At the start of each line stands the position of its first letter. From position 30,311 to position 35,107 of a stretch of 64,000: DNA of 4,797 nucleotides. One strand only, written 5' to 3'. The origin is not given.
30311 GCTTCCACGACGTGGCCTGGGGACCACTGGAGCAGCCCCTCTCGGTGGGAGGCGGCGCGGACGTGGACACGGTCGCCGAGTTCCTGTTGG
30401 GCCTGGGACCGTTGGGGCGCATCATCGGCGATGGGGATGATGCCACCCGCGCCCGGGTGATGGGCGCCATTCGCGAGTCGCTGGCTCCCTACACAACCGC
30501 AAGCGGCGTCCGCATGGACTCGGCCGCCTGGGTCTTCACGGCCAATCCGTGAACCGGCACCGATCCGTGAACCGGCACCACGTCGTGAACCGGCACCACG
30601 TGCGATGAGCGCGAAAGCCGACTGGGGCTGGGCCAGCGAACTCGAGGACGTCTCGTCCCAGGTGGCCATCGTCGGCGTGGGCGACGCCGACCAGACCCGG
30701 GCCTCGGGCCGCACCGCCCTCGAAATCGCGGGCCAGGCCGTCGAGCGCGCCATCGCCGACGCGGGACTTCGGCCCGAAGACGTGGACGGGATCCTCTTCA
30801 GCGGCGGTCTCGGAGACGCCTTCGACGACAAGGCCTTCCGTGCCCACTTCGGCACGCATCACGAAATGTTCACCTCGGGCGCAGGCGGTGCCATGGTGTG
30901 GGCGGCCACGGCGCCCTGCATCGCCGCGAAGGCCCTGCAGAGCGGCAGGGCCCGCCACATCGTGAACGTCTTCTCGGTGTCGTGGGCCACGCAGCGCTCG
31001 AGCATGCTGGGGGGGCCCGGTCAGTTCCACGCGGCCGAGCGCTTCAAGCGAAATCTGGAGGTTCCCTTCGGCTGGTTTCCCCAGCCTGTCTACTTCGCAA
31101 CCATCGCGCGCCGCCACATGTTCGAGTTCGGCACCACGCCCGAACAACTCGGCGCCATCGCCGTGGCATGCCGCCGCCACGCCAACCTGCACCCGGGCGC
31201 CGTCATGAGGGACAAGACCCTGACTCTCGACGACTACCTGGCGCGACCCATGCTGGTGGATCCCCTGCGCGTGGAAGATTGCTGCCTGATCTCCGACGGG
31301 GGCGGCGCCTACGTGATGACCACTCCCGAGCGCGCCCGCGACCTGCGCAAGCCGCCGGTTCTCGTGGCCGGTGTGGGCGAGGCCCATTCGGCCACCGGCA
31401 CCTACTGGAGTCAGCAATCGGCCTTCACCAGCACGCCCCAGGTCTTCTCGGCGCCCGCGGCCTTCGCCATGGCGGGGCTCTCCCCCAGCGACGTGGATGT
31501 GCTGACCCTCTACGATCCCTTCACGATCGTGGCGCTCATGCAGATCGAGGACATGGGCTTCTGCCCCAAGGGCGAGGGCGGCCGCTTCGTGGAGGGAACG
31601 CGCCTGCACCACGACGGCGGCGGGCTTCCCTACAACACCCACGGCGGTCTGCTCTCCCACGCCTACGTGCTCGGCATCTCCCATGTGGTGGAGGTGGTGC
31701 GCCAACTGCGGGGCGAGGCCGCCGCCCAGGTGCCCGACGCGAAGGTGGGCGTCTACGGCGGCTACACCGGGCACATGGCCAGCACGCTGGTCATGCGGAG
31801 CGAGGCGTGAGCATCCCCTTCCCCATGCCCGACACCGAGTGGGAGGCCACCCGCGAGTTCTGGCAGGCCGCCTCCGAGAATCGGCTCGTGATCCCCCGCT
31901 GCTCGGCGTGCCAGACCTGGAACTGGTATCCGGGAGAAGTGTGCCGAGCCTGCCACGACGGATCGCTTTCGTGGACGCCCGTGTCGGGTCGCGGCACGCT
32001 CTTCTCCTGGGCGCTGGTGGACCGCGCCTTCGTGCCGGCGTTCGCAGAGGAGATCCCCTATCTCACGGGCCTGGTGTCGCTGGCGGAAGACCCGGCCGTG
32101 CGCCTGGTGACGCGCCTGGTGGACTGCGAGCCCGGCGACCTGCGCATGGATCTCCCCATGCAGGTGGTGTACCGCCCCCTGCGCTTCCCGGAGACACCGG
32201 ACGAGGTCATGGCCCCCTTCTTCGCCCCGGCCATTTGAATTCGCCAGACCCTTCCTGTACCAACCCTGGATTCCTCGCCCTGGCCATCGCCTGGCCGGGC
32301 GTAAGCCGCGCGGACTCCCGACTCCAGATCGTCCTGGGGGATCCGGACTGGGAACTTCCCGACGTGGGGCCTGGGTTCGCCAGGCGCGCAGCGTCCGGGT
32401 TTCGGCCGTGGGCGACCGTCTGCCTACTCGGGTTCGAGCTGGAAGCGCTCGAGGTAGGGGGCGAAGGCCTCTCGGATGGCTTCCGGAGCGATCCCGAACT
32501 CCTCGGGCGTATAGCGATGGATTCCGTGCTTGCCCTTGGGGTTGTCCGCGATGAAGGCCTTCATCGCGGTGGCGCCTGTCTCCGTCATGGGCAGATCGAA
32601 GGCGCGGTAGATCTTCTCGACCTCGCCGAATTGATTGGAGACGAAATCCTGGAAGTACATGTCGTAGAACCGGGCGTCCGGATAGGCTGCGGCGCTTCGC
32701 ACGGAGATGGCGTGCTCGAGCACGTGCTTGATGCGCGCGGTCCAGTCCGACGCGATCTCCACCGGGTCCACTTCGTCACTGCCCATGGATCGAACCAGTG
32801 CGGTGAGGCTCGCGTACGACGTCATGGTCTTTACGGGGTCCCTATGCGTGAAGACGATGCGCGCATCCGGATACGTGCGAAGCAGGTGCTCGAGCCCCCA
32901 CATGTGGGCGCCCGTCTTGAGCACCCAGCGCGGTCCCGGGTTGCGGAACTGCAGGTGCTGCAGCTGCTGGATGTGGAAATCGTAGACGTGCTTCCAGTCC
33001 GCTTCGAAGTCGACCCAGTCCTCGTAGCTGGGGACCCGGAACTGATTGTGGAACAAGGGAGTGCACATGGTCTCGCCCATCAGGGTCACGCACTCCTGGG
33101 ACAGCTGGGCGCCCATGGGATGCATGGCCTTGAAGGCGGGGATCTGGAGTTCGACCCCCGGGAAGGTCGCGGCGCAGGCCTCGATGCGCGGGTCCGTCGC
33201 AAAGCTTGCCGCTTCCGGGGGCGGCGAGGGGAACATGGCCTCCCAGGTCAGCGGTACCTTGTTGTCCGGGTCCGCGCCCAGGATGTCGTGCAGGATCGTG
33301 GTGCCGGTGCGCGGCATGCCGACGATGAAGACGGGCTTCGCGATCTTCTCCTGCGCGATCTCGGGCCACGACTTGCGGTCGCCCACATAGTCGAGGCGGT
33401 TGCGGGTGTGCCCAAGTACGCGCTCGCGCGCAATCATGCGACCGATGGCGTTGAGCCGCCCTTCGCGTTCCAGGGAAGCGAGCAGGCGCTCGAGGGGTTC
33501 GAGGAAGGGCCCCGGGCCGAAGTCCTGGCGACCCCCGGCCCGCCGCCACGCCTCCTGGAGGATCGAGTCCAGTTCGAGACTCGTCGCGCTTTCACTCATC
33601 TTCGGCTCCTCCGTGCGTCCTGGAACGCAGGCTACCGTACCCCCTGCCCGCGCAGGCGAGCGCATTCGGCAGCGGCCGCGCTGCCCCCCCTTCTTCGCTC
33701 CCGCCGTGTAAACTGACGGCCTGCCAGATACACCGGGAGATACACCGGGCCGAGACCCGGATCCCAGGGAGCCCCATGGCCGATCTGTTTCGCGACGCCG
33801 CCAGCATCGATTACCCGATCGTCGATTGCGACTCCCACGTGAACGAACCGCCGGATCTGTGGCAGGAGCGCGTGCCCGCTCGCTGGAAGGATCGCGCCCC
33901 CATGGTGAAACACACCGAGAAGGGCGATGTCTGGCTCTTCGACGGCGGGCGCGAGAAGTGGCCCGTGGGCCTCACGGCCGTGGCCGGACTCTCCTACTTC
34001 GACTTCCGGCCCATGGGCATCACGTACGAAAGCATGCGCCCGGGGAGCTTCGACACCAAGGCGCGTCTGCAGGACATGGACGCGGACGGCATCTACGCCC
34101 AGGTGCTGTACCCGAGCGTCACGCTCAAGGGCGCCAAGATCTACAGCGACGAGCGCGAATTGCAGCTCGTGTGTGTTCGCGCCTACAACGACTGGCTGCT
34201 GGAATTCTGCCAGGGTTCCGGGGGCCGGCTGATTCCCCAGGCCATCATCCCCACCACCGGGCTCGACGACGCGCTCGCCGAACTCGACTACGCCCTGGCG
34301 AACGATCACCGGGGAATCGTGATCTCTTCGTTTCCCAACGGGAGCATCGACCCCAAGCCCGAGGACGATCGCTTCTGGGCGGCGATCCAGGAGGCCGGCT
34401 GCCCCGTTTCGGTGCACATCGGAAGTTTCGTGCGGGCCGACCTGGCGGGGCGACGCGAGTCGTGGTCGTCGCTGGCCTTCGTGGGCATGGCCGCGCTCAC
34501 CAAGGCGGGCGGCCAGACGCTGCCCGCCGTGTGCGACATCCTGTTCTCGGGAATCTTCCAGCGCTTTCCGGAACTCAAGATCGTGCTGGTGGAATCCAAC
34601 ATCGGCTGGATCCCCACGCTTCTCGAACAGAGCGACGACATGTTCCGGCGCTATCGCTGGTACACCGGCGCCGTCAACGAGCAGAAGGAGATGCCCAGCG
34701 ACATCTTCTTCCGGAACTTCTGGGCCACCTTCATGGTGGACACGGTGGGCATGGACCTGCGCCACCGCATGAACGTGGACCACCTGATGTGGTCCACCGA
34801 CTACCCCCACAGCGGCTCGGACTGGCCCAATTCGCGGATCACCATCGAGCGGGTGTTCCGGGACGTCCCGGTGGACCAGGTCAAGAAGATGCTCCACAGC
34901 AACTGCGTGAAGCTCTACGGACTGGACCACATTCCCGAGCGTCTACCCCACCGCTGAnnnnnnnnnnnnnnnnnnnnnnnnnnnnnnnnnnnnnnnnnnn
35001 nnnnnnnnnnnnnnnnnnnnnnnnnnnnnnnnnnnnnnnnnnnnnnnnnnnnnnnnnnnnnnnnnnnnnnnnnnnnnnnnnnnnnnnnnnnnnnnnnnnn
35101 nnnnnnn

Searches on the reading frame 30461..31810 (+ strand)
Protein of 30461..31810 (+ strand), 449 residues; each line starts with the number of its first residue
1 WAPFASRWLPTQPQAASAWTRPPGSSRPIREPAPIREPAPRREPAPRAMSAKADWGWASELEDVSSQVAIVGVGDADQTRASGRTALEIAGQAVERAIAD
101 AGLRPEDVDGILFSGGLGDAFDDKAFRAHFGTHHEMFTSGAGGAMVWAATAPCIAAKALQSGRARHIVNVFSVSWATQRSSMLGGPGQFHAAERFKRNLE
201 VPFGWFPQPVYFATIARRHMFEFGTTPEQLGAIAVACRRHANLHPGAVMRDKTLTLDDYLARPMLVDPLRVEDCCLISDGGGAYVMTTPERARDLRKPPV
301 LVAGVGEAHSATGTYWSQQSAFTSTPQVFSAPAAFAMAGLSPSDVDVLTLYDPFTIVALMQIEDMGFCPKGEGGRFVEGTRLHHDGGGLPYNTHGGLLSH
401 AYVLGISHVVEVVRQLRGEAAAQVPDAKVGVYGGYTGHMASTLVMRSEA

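Call 22: search_protein_families(library=pfam, proteins=[window:30461-31810:+], max_evalue=0.001)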
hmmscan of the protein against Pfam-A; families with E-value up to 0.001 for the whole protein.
window:30461-31810:+ (449 aa): 1 family
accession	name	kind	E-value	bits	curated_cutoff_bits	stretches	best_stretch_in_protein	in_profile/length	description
PF22691.2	Thiolase_C_1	-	5.7e-44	149.8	28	1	311-444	4-139/144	Thiolase C-terminal domain-like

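Call 25: search_protein_families(library=ncbifam, proteins=[window:30461-31810:+], max_evalue=0.00001)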
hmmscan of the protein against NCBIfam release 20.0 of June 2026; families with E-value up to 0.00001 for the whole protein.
window:30461-31810:+ (449 aa): 17 families
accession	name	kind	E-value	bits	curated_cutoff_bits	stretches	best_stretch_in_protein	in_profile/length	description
NF004811.0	PRK06158.1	subfamily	1.2e-85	287.8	421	1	65-442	7-373/384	acetyl-CoA acetyltransferase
NF005892.0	PRK07855.1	subfamily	1.3e-78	264.6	469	1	64-447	4-389/390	lipid-transfer protein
NF006010.0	PRK08142.1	subfamily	6.6e-74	249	462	1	66-441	5-376/388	thiolase domain-containing protein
NF004720.0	PRK06064.1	subfamily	2.5e-50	171.4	420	1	66-446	2-386/389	thiolase domain-containing protein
NF009228.0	PRK12578.1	subfamily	2.9e-41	141.4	485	1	66-445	3-385/387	thiolase domain-containing protein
NF053570.1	AcCoTHIOL_METTL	equivalog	4.5e-40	137.7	600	1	67-435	3-369/385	acetyl-CoA acetyltransferase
NF004715.0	PRK06059.1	equivalog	2.3e-37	128.9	424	1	66-445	4-398/399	lipid-transfer protein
NF005704.0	PRK07516.1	subfamily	4.3e-35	121.4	412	1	67-431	3-369/389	thiolase domain-containing protein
NF004810.0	PRK06157.1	equivalog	2.2e-34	119.3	403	1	208-432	144-378/400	acetyl-CoA acetyltransferase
NF006102.0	PRK08256.1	subfamily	9.3e-34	117.1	436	1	65-430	2-374/394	lipid-transfer protein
NF004982.0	PRK06365.1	equivalog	3.7e-32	111.9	695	2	61-309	11-257/430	thiolase domain-containing protein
NF006180.0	PRK08313.1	subfamily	8.2e-32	110.5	514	1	66-438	4-373/389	thiolase domain-containing protein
NF004721.0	PRK06065.1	equivalog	2.7e-29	102.3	455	1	64-424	8-367/393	thiolase domain-containing protein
NF053628.1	BnzsclthlBbsBGT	equivalog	2e-28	99.3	750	1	212-422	143-353/389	benzoylsuccinyl-CoA thiolase subunit BbsB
NF004936.0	PRK06289.1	equivalog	1.5e-19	70.1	375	1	68-443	5-397/405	acetyl-CoA acetyltransferase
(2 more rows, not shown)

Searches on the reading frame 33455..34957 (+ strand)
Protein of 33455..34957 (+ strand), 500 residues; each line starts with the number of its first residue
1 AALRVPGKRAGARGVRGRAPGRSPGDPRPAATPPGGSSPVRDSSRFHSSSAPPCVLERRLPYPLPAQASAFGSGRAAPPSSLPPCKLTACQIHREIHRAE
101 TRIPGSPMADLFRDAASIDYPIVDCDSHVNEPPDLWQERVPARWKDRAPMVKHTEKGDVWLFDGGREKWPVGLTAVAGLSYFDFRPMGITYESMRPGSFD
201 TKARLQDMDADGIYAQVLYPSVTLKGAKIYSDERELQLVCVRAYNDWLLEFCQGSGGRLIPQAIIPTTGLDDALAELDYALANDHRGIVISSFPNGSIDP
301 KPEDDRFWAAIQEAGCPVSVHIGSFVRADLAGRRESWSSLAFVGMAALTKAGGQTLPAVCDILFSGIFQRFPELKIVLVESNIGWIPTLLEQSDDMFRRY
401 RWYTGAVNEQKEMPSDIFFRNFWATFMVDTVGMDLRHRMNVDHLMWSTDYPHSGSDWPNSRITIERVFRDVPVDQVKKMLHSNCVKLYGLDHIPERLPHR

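Call 22: search_protein_families(library=pfam, proteins=[window:33455-34957:+], max_evalue=0.001)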
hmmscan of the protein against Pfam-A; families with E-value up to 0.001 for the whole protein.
window:33455-34957:+ (500 aa): 1 family
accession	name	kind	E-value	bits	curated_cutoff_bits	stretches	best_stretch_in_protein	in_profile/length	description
PF04909.20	Amidohydro_2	-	1.3e-27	97.7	26.4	1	123-490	1-289/289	Amidohydrolase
